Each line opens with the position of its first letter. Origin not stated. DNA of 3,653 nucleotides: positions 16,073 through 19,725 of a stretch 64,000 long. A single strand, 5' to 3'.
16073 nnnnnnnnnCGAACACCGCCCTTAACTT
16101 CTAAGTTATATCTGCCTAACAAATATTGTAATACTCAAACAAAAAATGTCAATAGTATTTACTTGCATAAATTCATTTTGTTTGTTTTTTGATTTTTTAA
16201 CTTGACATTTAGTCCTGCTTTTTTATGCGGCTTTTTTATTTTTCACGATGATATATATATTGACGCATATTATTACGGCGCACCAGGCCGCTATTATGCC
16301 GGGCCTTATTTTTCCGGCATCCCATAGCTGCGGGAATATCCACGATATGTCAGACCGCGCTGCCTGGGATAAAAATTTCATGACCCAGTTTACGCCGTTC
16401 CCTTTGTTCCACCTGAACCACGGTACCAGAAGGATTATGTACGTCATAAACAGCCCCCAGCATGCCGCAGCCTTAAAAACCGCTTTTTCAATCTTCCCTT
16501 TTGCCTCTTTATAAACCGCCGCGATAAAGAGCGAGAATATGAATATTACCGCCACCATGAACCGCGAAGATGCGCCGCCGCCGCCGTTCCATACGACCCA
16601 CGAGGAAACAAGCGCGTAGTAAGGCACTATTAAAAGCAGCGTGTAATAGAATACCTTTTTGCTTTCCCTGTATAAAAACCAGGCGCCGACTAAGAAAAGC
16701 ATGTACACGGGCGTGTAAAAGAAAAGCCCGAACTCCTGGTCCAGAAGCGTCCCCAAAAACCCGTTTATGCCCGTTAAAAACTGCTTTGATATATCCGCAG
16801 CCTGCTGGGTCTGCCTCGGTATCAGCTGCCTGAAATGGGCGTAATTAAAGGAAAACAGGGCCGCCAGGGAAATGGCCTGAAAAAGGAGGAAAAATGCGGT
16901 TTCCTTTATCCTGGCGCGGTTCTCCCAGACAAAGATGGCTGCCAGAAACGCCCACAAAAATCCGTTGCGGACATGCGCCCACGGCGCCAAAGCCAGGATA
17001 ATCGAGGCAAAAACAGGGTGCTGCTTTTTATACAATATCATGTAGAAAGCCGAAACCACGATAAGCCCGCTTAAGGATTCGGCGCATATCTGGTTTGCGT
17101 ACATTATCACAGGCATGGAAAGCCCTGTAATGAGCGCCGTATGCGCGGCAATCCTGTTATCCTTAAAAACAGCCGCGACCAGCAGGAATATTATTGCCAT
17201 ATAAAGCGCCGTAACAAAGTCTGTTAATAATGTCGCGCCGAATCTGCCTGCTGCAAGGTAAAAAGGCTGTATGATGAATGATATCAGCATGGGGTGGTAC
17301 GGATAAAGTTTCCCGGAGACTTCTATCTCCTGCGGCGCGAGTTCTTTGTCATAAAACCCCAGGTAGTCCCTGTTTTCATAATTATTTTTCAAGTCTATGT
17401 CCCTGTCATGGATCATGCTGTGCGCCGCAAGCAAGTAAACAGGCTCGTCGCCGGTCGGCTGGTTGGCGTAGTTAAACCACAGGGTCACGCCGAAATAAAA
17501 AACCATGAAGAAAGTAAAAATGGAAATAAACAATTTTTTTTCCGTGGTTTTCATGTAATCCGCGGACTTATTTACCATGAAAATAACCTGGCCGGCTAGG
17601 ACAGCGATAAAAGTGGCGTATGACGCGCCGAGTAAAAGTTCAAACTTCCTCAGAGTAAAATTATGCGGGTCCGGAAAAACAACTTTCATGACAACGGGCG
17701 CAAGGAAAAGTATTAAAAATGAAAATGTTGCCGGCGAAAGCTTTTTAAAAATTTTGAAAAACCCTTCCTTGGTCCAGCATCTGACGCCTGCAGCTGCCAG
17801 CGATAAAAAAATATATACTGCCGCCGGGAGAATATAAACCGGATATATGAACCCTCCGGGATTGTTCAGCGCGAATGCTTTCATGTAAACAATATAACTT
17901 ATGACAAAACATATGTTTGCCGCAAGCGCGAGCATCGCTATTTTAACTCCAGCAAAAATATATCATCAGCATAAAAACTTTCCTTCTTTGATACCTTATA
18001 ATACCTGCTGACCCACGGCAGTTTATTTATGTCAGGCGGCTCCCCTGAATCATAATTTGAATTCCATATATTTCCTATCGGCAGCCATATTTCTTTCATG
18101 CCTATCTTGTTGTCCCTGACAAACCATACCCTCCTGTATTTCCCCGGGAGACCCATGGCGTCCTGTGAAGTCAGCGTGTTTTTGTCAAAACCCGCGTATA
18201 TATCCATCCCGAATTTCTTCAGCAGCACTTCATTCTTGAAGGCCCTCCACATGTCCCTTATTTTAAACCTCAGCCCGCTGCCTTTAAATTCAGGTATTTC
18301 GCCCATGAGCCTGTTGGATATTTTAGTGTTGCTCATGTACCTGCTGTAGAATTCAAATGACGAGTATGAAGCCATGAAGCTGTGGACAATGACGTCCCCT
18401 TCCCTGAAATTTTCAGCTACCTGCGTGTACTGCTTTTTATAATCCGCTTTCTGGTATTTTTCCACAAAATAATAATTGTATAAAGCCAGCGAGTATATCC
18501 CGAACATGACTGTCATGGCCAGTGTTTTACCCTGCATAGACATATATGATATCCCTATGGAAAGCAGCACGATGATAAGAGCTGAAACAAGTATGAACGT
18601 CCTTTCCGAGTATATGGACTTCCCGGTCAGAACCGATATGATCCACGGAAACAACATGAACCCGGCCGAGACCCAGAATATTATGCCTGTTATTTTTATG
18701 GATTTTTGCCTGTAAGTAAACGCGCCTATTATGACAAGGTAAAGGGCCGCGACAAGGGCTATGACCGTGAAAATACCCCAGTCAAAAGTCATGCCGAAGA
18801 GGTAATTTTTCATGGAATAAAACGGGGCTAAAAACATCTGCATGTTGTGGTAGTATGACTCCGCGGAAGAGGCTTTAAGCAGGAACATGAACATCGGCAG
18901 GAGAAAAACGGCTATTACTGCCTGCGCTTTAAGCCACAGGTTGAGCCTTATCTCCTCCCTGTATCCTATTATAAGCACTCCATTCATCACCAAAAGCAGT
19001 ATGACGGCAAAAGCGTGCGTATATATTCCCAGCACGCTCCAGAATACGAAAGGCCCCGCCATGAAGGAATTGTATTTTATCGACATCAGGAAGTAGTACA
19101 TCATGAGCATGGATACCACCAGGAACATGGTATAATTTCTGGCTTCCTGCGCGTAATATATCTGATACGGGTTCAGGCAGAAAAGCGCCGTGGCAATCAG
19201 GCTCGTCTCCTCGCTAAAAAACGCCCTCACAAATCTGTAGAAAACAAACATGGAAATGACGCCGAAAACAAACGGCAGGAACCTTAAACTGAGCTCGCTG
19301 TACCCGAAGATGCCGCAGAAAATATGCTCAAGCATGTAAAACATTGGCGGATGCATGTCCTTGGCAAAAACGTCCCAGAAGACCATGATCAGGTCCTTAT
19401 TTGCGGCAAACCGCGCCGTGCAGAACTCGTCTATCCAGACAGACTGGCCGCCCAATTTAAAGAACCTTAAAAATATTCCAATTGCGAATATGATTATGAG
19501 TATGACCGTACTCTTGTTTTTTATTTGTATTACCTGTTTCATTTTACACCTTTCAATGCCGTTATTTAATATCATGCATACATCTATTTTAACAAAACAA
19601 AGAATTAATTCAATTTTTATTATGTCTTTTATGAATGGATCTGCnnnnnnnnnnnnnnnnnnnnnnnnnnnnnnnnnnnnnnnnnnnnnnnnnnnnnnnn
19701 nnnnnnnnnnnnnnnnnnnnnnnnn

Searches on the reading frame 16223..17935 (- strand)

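Call 17: search_protein_families(library=pfam, proteins=[window:16223-17935:-], max_evalue=0.001)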
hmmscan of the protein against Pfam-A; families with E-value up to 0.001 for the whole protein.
window:16223-17935:- (570 aa): 0 families

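Call 51: search_protein_families(library=pfam, proteins=[window:16223-17935:-], max_evalue=5)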
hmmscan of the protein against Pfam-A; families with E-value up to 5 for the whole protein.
window:16223-17935:- (570 aa): 0 families

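Call 53: search_protein_families(library=ncbifam, proteins=[window:16223-17935:-], max_evalue=0.001)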
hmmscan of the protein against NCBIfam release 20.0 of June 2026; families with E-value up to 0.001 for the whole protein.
window:16223-17935:- (570 aa): 1 family
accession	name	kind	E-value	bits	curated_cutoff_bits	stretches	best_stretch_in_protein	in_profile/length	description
NF047440.1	LA3751_2_3_fam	subfamily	6.9e-15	54.8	200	1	137-501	2-385/460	LA_3751/LA_3752 family putative glycosyltransferase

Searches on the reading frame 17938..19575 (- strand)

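Call 17: search_protein_families(library=pfam, proteins=[window:17938-19575:-], max_evalue=0.001)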
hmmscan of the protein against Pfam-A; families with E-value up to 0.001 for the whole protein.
window:17938-19575:- (545 aa): 1 family
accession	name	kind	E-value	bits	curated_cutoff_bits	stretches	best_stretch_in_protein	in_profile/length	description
PF13231.12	PMT_2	-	6.6e-10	39.9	26.1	1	75-228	2-157/160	Dolichyl-phosphate-mannose-protein mannosyltransferase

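Call 51: search_protein_families(library=pfam, proteins=[window:17938-19575:-], max_evalue=5)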
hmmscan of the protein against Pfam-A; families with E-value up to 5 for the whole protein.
window:17938-19575:- (545 aa): 2 families
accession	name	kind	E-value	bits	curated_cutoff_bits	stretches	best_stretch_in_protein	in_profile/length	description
PF13231.12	PMT_2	-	6.6e-10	39.9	26.1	1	75-228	2-157/160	Dolichyl-phosphate-mannose-protein mannosyltransferase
PF06459.17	RR_TM4-6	-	0.12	12.6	25.1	1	25-111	185-264/277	Ryanodine Receptor TM 4-6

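Call 53: search_protein_families(library=ncbifam, proteins=[window:17938-19575:-], max_evalue=0.001)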
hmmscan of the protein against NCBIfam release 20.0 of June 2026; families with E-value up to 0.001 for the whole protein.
window:17938-19575:- (545 aa): 2 families
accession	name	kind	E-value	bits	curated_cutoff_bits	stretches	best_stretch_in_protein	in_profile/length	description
NF052499.1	MnslTaseMT1671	equivalog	3.6e-12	45.5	900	1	44-388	47-392/523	mannosyltransferase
TIGR03663.1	TIGR03663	subfamily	2.5e-09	36.7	126.25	1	25-179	3-148/435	flippase activity-associated protein Agl23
